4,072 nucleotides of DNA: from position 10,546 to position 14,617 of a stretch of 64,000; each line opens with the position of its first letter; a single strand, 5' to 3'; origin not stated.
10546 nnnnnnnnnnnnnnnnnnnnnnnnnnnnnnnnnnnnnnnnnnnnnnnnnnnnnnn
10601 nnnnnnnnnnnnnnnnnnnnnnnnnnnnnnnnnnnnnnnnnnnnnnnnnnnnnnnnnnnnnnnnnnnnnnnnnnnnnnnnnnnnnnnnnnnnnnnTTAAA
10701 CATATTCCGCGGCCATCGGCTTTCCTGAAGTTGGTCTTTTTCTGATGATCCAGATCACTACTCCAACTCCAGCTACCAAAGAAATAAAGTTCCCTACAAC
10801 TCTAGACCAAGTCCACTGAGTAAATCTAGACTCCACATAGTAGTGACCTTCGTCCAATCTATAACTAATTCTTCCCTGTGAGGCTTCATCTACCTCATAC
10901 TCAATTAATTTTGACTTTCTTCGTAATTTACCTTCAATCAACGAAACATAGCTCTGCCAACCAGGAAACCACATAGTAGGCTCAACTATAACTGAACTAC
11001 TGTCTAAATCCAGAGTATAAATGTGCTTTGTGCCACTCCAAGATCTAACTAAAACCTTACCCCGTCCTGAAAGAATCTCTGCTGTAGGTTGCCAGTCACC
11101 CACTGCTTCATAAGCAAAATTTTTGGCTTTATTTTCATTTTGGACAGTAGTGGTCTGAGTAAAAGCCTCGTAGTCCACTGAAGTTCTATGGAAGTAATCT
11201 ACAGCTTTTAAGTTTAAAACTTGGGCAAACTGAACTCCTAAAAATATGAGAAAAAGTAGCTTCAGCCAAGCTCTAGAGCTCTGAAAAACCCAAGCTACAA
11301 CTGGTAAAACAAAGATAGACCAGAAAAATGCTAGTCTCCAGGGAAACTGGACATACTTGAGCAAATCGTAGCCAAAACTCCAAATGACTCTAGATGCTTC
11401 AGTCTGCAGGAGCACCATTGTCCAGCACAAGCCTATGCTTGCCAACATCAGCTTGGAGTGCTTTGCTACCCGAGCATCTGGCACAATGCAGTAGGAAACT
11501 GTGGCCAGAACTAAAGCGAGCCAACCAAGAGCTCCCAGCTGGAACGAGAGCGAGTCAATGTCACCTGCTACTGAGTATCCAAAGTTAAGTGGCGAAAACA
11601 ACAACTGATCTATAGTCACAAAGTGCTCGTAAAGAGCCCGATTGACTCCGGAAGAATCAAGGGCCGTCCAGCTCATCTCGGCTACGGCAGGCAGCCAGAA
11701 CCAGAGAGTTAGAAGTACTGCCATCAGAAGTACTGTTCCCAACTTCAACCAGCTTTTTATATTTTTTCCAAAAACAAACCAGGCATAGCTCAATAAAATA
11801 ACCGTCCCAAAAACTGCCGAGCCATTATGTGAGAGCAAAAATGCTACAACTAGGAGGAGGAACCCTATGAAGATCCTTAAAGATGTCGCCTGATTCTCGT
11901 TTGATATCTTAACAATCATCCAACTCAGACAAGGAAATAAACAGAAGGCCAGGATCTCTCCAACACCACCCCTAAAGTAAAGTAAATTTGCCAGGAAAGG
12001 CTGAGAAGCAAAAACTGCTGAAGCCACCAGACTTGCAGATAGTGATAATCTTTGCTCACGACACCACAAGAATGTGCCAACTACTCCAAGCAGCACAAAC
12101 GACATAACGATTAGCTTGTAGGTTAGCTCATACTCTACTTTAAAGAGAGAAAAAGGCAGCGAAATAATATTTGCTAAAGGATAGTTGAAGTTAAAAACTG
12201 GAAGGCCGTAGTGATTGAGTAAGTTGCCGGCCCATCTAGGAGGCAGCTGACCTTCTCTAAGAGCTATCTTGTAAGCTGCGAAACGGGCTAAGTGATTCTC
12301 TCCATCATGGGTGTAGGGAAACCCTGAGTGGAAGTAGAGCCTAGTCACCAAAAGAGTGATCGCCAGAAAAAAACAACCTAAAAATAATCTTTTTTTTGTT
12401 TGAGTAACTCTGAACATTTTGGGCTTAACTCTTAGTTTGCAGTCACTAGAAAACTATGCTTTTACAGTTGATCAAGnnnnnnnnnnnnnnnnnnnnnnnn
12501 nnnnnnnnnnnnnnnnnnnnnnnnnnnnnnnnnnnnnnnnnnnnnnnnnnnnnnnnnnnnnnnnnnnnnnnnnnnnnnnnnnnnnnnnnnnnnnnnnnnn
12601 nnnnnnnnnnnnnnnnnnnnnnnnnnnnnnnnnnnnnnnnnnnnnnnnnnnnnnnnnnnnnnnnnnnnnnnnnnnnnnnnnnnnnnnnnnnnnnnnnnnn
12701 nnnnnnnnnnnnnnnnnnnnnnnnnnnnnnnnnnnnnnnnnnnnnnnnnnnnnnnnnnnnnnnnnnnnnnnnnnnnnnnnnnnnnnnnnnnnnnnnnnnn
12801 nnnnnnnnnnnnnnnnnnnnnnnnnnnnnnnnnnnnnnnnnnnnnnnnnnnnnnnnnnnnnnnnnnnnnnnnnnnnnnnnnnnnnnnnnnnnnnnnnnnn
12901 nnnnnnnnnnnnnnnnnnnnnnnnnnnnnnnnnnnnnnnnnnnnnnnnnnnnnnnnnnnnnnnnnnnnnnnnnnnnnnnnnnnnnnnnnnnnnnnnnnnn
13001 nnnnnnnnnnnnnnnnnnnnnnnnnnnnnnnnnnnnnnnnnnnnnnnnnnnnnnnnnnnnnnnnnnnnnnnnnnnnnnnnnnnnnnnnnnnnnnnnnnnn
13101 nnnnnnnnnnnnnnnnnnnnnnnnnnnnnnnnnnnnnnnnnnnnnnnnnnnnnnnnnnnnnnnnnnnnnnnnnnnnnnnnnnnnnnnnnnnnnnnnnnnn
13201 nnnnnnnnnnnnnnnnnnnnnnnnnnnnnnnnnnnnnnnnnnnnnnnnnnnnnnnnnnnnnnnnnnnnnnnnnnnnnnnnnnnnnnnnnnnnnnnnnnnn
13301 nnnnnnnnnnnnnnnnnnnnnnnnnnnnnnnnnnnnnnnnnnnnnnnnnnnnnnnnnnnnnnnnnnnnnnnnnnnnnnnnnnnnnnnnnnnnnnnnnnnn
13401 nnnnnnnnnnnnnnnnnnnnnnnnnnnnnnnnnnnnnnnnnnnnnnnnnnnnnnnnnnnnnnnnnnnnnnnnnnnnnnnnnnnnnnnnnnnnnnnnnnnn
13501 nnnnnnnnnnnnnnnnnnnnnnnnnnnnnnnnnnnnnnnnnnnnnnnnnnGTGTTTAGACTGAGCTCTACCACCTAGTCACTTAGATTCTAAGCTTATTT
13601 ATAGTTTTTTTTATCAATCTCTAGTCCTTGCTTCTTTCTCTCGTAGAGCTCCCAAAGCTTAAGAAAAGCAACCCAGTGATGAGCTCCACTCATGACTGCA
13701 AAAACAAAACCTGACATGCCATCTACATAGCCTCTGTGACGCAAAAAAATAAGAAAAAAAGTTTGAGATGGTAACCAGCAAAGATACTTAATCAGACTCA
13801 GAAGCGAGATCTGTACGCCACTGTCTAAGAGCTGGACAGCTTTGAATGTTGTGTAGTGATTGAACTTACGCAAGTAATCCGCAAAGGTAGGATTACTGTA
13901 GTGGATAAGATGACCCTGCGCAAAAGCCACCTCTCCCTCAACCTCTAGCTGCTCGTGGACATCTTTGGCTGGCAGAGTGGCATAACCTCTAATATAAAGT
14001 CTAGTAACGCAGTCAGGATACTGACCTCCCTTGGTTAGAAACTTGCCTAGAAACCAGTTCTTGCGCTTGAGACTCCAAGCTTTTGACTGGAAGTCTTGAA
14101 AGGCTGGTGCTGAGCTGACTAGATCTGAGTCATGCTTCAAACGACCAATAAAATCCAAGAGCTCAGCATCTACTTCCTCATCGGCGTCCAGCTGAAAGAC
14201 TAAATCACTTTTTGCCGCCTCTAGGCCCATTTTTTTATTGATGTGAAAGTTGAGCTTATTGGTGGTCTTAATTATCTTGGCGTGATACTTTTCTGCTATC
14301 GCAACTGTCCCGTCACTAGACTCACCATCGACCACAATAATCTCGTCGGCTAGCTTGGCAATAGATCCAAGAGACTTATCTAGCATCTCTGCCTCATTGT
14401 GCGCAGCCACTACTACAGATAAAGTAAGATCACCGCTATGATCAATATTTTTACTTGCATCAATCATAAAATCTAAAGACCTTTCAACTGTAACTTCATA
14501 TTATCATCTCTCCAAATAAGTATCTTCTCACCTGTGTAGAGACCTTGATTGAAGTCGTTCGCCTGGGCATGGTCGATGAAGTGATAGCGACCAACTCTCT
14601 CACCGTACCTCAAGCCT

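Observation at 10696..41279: Subfamily B: three paralogues sharing an [F/Y]-x-H-D-x3-4-H-x3-R first-loop motif, family unassigned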

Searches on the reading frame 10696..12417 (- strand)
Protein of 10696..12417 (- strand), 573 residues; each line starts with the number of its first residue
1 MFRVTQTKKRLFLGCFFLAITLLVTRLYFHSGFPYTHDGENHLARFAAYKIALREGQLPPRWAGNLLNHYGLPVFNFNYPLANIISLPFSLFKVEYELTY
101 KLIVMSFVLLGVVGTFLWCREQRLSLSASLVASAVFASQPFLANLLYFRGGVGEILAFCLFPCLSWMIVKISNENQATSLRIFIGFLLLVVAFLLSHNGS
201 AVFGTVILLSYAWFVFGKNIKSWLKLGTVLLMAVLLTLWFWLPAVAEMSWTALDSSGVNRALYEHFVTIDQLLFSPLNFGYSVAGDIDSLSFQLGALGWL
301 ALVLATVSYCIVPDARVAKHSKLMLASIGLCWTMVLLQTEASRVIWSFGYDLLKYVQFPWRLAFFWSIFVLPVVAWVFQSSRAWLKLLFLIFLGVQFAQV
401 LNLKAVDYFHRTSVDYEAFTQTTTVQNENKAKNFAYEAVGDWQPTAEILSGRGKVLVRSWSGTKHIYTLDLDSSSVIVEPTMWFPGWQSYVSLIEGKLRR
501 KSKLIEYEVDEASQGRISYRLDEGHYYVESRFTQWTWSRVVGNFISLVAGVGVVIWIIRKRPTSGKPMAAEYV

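Call 4: search_protein_families(library=pfam, proteins=[window:10696-12417:-], max_evalue=1)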
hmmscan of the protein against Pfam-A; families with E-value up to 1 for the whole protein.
window:10696-12417:- (573 aa): 0 families

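Call 5: search_protein_families(library=ncbifam, proteins=[window:10696-12417:-], max_evalue=1)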
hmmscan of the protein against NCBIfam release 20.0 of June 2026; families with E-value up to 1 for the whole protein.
window:10696-12417:- (573 aa): 1 family
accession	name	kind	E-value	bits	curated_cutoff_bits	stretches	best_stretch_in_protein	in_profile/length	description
TIGR00304.2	TIGR00304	equivalog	0.0083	15.9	33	1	180-241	7-74/76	TIGR00304 family membrane protein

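Call 83: predict_structure(alignment_id=A5)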
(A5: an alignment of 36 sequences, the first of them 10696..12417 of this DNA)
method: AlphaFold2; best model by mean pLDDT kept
length: 573 residues; sequences in the alignment: 36
mean_pLDDT: 86.7   pTM: 0.90
mean pLDDT of the five models: 86.7, 83.8, 83.8, 83.6, 83.3
residues with pLDDT >= 90: 323; 70-90: 180; 50-70: 64; < 50: 6
segments of 3 or more residues with pLDDT < 50: 570-573
pLDDT, mean of each block of 10 residues (from residue 1): 79 97 92 76 82 88 86 82 90 89 95 97 95 97 88 94 96 73 92 93 94 94 95 96 91 69 81 77 61 91 94 72 92 95 87 78 96 96 96 94 76 59 62 83 81 85 90 95 93 87 91 90 95 93 97 91 59 39
secondary structure, 60 per line:
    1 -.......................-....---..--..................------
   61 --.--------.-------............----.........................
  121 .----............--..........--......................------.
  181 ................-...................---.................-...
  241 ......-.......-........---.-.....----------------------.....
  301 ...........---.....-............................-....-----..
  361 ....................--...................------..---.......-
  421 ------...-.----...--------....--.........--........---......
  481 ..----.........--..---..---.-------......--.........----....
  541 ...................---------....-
elements in order: H2-24 H26-29 H37-54 H80-91 H96-121 H126-137 H140-149 H152-173 H180-196 H198-216 H220-236 H238-246 H256-263 H269-273 H296-311 H315-319 H321-338 H340-348 H350-353 H359-380 H383-401 H413-419 E447-450 E453-461 E464-471 E475-482 E487-495 E516-521 E524-532 H537-559 H569-572

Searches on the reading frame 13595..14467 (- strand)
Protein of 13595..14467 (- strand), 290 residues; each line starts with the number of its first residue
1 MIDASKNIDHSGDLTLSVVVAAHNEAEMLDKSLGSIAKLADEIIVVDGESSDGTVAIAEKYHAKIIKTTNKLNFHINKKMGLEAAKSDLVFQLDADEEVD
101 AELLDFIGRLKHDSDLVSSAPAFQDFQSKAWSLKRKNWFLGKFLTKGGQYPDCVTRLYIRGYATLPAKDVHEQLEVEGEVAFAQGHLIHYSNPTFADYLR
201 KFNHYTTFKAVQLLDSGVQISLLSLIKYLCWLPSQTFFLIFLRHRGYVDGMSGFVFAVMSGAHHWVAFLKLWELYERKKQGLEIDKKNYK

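Call 11: search_protein_families(library=pfam, proteins=[window:13595-14467:-], max_evalue=0.01)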
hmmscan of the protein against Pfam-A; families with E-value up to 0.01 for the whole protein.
window:13595-14467:- (290 aa): 2 families
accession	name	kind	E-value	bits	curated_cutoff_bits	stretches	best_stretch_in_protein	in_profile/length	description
PF00535.33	Glycos_transf_2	-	3.1e-21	76.5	23.3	1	17-149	1-143/168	Glycosyl transferase family 2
PF13704.12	Glyco_tranf_2_4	-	0.00011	23.1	27.5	1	23-97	1-82/98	Glycosyl transferase family 2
